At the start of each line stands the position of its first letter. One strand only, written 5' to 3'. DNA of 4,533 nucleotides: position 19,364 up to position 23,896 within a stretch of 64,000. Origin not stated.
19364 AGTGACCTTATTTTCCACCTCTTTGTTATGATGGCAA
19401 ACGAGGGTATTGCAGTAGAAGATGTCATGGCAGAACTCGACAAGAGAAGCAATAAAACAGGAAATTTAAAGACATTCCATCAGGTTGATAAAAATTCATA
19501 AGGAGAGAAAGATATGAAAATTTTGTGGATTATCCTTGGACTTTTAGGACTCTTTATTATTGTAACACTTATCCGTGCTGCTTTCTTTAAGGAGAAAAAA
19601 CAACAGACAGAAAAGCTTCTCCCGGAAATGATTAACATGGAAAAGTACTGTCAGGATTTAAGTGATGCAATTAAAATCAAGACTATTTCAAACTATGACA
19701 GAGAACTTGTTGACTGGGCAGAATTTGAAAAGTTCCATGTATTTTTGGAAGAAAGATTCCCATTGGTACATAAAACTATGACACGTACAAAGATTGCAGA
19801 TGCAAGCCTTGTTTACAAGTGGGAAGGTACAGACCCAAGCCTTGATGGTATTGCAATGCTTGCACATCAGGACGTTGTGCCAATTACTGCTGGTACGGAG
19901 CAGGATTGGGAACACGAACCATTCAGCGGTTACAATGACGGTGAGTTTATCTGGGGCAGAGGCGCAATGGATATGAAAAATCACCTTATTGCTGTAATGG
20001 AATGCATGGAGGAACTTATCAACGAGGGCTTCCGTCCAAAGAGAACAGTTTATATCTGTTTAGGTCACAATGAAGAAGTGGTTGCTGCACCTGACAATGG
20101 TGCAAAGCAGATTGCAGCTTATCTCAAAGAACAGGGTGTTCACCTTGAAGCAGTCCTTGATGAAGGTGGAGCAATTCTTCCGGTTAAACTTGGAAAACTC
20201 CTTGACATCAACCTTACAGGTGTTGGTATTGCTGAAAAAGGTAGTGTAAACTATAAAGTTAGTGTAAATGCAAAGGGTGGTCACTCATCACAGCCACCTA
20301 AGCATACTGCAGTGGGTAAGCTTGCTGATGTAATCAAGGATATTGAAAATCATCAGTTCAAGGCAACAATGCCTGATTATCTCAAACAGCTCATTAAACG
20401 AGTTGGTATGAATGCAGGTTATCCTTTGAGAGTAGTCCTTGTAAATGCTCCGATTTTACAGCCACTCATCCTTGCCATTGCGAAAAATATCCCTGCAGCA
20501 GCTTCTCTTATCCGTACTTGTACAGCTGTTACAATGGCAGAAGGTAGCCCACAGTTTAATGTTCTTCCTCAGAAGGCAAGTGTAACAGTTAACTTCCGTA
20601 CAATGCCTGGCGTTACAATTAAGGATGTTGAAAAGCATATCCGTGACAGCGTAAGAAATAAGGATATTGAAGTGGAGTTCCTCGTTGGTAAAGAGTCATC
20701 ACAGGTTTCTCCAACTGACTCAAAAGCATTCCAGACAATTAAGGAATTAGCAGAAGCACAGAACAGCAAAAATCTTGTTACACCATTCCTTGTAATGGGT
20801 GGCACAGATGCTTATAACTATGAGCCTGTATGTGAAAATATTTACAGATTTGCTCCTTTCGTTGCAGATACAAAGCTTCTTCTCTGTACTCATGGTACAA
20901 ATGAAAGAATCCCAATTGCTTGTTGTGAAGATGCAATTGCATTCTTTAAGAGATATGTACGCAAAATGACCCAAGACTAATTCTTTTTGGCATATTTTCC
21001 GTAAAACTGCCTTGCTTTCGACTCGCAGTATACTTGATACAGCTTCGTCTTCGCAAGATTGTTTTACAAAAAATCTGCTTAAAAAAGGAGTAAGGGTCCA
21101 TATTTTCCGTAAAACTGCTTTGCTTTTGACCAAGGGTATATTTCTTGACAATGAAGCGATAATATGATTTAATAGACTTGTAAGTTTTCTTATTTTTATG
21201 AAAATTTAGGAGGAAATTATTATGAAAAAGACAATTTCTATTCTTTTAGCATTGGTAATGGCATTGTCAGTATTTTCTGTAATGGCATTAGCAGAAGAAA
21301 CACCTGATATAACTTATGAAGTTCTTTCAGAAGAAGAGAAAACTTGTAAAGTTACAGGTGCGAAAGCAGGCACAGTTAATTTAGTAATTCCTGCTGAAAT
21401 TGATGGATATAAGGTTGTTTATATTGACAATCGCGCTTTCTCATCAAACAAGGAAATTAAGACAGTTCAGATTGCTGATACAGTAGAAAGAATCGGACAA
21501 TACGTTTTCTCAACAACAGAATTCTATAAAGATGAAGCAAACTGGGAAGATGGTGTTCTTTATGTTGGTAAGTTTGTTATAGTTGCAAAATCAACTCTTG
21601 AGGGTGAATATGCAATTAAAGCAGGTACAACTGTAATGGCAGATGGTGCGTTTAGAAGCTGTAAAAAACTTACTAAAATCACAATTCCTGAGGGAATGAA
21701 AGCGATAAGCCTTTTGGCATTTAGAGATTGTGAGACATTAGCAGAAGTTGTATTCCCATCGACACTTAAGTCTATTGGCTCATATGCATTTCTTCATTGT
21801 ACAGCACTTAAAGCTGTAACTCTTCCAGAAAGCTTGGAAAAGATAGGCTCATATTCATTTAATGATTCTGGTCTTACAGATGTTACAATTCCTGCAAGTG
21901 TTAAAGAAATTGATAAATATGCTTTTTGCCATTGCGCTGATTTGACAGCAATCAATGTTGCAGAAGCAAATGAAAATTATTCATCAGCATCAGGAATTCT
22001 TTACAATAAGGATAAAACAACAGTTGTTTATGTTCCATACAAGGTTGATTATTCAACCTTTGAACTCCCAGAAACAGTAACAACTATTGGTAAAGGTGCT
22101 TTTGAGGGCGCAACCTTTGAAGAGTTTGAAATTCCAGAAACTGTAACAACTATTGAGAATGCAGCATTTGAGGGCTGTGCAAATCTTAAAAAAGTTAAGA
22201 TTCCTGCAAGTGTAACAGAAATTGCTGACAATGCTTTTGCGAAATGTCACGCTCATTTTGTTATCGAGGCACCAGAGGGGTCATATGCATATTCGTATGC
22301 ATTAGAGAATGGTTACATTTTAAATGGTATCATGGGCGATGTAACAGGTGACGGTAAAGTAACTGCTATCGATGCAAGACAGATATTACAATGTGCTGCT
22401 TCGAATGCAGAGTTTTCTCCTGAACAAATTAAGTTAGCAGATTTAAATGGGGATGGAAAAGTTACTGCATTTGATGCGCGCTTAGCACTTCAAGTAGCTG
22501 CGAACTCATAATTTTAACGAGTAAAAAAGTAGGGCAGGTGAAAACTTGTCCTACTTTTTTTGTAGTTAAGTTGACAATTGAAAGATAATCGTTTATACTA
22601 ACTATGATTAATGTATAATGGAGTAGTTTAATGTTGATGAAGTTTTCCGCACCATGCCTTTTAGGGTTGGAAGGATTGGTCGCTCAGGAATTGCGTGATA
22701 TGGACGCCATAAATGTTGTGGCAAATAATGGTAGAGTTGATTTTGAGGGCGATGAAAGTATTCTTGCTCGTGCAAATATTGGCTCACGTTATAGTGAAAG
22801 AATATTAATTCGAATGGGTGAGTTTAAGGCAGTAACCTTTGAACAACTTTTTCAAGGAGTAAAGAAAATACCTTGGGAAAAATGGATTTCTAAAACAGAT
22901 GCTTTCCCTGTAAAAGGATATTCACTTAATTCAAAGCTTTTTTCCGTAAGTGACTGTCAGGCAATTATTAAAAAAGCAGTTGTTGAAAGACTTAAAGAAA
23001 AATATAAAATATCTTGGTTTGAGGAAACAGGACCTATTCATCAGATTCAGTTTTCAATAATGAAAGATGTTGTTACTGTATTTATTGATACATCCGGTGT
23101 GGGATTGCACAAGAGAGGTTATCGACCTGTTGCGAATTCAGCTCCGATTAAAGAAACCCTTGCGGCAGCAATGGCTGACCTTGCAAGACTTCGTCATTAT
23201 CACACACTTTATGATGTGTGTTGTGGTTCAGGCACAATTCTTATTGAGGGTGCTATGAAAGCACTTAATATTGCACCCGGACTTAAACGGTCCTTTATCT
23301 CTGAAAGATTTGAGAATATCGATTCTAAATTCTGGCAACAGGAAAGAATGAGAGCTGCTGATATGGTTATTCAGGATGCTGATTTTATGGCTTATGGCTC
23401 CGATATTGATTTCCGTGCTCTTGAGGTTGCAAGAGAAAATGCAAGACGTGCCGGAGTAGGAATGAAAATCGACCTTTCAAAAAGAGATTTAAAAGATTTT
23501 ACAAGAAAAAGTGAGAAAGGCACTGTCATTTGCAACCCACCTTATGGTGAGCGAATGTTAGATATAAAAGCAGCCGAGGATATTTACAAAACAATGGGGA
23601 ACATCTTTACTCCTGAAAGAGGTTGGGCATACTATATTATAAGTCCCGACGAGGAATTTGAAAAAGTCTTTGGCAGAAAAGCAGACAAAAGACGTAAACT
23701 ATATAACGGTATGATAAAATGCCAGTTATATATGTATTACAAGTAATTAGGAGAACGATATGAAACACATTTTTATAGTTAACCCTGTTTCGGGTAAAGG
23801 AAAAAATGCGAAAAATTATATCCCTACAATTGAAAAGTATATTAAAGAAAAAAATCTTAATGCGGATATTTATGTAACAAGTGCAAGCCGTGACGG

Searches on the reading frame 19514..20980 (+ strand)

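Call 5: search_protein_families(library=pfam, proteins=[window:19514-20980:+])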
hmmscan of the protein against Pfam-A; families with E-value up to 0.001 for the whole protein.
window:19514-20980:+ (488 aa): 2 families
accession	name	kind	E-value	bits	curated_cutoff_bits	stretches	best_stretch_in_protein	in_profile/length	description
PF01546.33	Peptidase_M20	-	9.2e-27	94.7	24.6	1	116-483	3-205/206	Peptidase family M20/M25/M40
PF07687.19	M20_dimer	-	6.7e-14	52.2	21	1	239-385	1-104/107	Peptidase dimerisation domain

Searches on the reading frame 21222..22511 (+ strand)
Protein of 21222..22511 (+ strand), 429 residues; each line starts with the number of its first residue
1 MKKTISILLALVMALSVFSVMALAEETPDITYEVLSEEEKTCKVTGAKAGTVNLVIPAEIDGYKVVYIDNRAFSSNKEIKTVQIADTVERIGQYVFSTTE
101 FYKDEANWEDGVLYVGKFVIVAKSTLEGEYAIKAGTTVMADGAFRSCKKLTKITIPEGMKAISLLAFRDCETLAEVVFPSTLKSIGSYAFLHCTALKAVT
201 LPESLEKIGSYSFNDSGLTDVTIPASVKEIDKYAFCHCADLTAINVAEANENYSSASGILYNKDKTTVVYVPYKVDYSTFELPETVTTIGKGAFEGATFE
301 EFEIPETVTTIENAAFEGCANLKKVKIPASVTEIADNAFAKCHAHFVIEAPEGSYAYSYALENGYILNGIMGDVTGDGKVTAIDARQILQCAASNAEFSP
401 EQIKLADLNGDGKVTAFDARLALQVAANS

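Call 5: search_protein_families(library=pfam, proteins=[window:21222-22511:+])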
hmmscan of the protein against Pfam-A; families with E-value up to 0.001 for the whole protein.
window:21222-22511:+ (429 aa): 2 families
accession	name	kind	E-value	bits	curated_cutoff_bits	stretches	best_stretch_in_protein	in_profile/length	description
PF13306.12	LRR_5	-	5.5e-83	275.6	27.7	4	132-241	18-126/127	BspA type Leucine rich repeat region (6 copies)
PF00404.24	Dockerin_1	-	5.2e-12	46.2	22.9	1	372-420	2-50/57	Dockerin type I domain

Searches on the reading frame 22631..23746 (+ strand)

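Call 5: search_protein_families(library=pfam, proteins=[window:22631-23746:+])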
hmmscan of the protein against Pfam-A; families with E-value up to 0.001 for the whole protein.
window:22631-23746:+ (371 aa): 4 families
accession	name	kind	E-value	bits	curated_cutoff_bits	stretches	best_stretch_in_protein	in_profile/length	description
PF01170.24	UPF0020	-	6.7e-48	163.4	22.3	1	162-366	1-195/197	RMKL-like, methyltransferase domain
PF22020.1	RlmL_1st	-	2.9e-17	62.8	27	1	4-59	1-55/55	RlmL ferredoxin-like domain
PF02926.22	THUMP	-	1.1e-16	61.4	20.6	1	69-153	3-84/84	THUMP domain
PF05175.20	MTS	-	1.1e-05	25.6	23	1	255-319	59-123/170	Methyltransferase small domain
